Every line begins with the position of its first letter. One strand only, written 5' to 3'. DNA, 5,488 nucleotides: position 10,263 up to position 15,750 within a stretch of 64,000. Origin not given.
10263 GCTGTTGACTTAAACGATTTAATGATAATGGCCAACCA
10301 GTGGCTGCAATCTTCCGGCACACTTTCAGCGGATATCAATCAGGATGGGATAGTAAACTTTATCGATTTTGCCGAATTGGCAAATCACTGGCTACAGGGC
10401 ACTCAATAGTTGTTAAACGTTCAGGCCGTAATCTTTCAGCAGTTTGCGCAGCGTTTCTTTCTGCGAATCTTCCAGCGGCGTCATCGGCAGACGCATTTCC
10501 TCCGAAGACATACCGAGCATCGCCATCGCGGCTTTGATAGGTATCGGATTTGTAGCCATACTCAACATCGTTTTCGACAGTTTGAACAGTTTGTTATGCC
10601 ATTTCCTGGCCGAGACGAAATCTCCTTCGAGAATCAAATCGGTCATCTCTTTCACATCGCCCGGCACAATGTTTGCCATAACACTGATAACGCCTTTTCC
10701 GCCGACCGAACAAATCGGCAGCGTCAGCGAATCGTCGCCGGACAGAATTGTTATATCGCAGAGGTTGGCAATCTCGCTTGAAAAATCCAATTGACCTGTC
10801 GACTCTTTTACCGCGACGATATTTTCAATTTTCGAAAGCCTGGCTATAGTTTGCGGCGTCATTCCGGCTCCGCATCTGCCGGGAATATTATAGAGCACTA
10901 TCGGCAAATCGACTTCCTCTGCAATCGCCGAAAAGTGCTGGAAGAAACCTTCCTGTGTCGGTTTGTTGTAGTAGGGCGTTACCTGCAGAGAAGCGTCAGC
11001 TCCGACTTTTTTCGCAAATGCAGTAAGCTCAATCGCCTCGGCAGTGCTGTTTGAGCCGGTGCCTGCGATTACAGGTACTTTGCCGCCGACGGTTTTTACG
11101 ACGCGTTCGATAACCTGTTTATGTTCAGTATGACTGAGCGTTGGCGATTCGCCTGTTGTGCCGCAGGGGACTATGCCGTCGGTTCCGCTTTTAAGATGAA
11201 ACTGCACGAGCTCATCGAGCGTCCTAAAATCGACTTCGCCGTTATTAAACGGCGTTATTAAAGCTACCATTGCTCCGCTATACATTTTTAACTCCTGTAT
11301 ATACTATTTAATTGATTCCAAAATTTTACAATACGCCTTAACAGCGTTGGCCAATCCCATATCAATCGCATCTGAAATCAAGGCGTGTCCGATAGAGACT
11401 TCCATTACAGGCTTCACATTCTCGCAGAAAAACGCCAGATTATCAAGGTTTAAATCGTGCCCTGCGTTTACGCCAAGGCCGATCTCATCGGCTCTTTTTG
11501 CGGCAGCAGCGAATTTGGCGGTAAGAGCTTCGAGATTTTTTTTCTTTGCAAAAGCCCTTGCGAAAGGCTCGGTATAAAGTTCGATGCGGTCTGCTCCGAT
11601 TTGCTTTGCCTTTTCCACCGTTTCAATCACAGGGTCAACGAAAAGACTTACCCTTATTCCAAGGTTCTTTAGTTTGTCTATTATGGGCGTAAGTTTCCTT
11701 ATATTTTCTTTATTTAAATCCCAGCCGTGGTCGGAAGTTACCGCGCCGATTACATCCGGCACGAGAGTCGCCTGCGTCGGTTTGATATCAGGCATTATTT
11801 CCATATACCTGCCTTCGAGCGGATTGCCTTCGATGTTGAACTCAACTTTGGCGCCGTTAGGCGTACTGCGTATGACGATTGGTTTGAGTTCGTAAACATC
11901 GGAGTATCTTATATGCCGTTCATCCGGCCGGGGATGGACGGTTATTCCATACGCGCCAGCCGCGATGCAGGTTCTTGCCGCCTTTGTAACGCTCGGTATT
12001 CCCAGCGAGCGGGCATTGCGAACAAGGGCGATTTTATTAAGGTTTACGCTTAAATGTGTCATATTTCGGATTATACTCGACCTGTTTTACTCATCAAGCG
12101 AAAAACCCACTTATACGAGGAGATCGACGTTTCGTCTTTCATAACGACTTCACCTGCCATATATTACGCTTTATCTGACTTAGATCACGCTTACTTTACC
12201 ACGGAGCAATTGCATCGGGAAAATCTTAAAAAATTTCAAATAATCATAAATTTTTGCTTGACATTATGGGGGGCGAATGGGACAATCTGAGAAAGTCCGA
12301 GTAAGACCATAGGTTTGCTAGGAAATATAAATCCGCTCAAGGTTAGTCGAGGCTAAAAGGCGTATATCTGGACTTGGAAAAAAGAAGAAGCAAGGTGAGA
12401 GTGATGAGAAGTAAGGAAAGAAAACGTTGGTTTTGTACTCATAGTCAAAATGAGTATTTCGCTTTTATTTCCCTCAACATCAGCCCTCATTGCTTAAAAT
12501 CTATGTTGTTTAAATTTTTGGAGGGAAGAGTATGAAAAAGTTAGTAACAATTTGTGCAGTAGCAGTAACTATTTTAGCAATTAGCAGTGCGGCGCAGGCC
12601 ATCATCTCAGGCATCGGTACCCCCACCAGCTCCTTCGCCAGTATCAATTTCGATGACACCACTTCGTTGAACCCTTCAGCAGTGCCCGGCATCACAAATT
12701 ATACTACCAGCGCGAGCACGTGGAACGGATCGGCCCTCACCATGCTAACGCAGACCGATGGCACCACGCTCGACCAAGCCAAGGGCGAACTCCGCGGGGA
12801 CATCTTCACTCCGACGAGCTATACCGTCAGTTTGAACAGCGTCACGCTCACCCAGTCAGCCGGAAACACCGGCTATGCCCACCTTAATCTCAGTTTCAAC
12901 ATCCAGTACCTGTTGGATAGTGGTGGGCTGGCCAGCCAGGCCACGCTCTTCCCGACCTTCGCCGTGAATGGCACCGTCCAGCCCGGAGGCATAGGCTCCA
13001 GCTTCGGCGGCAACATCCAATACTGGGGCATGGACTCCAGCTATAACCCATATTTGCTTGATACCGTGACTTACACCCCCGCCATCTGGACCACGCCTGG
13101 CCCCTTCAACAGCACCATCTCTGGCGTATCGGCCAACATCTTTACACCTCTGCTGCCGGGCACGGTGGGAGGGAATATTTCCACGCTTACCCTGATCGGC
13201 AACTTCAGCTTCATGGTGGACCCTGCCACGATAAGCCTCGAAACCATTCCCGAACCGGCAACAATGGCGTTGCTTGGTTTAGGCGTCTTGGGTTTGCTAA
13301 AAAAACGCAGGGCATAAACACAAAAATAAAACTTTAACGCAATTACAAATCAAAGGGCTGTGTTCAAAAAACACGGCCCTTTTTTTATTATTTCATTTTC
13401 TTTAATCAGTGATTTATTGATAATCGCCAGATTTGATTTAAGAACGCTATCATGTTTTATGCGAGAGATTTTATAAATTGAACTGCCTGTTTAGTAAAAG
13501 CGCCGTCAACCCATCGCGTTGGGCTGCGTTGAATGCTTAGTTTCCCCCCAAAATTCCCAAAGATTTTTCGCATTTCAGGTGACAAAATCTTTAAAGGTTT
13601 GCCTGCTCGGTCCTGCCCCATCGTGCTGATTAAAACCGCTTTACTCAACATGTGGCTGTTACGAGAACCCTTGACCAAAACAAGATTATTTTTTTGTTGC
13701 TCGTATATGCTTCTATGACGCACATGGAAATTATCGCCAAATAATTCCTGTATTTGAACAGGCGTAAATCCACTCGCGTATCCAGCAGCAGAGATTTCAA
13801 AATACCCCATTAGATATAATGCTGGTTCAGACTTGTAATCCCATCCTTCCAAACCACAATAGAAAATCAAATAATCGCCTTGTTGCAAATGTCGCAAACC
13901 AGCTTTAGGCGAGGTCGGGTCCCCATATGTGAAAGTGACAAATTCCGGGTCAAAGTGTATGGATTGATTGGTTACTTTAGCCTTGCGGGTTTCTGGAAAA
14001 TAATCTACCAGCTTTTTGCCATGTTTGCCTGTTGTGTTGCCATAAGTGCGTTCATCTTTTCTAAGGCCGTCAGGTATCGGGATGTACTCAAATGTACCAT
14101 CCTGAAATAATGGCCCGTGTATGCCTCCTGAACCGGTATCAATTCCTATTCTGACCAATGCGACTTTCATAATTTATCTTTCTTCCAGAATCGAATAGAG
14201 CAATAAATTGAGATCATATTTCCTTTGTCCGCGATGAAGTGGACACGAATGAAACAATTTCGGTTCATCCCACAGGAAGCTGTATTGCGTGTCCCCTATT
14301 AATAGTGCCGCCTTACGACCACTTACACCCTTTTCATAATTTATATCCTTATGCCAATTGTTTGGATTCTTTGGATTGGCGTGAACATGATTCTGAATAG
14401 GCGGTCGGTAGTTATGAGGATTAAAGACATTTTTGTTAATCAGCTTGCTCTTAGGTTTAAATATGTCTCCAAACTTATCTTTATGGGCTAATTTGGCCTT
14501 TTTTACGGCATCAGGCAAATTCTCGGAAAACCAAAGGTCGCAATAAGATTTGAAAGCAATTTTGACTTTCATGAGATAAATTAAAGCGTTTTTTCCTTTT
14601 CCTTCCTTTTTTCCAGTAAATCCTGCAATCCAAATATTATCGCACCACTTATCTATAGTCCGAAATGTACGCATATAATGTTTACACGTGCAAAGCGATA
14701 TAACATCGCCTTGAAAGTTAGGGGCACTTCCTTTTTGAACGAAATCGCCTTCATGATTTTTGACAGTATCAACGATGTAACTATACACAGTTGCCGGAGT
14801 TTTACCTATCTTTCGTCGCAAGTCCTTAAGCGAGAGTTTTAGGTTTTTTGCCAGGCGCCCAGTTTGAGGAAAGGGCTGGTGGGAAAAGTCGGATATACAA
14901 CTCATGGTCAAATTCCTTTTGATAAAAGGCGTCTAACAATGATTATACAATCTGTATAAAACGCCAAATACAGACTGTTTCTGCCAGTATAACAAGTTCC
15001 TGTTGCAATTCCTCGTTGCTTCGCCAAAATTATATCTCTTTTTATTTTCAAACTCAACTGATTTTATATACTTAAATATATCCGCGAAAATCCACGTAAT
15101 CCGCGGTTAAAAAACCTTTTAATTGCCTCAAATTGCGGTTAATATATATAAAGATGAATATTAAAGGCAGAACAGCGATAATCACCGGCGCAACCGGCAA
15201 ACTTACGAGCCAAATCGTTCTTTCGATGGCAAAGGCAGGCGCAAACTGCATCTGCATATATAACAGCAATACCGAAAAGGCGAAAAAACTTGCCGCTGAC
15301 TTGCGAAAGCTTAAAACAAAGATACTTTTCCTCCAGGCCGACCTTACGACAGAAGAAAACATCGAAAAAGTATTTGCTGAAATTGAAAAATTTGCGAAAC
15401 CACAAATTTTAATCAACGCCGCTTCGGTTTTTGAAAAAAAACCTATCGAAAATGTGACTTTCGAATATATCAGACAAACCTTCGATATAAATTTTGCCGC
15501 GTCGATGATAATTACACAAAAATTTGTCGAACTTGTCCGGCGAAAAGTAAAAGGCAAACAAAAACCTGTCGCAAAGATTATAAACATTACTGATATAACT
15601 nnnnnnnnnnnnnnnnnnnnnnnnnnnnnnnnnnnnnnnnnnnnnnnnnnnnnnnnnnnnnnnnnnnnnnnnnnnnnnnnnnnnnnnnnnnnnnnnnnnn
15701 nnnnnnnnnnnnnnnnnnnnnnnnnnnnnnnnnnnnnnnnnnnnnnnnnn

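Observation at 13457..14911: Translationally coupled pair of uncharacterised, mutually related proteins (Nmad2-/Nmad3-like?): candidate nucleic-acid modification or defence module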

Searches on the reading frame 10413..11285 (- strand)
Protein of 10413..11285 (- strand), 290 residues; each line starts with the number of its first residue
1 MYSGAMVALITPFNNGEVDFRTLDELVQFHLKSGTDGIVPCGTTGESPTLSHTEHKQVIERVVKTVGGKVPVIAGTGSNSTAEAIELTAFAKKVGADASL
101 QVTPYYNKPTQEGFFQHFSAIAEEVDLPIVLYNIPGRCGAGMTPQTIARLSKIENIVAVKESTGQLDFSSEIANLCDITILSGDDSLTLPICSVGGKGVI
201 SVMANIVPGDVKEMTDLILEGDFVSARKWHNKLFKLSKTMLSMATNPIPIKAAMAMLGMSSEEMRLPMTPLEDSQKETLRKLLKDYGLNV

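Call 45: search_protein_families(library=pfam, proteins=[window:10413-11285:-], max_evalue=0.001)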
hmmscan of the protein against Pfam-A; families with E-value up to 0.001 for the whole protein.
window:10413-11285:- (290 aa): 1 family
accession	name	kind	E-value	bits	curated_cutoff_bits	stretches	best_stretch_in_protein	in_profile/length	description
PF00701.28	DHDPS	-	6.1e-101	337.4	22.1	1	2-284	2-287/289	Dihydrodipicolinate synthetase family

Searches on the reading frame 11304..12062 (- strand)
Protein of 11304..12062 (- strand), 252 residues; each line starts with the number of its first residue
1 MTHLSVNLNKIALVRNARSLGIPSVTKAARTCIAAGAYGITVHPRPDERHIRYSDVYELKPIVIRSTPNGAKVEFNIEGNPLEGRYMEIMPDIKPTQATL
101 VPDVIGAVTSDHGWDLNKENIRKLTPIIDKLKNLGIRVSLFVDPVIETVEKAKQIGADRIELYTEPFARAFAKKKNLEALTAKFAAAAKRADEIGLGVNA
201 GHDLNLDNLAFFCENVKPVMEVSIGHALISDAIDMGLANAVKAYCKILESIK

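Call 45: search_protein_families(library=pfam, proteins=[window:11304-12062:-], max_evalue=0.001)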
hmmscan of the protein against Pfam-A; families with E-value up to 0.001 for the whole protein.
window:11304-12062:- (252 aa): 1 family
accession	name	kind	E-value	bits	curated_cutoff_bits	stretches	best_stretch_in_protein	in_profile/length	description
PF03740.19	PdxJ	-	1.8e-80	269.8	24.5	1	3-247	1-233/234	Pyridoxal phosphate biosynthesis protein PdxJ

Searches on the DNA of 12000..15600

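Call 91: search_rna_families(source=window, start=12000, end=15600, threshold=evalue, max_evalue=1)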
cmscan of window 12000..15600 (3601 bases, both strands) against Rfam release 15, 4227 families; matches with E-value up to 1: 2.
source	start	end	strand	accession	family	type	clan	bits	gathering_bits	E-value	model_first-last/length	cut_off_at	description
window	12489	12569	+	RF00526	snoMe28S-U3344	Gene; snRNA; snoRNA; CD-box;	-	23.5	50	0.82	1-83/83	no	Small nucleolar RNA Me28S-U3344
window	13324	13387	+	RF00506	Thr_leader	Cis-reg; leader;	-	21.7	55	0.71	1-118/118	no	Threonine operon leader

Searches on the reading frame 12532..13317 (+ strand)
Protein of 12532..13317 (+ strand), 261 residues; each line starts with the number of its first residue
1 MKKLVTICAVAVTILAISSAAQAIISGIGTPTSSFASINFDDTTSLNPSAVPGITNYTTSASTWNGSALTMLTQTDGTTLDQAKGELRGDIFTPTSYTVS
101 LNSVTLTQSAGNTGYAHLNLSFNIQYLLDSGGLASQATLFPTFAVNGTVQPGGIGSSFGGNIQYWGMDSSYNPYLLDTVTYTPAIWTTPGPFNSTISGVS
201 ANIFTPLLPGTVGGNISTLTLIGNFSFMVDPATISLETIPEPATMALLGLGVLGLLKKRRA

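Call 45: search_protein_families(library=pfam, proteins=[window:12532-13317:+], max_evalue=0.001)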
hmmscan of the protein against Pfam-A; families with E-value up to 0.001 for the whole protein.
window:12532-13317:+ (261 aa): 1 family
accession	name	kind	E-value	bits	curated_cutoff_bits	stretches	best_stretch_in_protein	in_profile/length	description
PF07589.16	PEP-CTERM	-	1.7e-07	31.5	20.7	1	238-260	1-24/24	PEP-CTERM motif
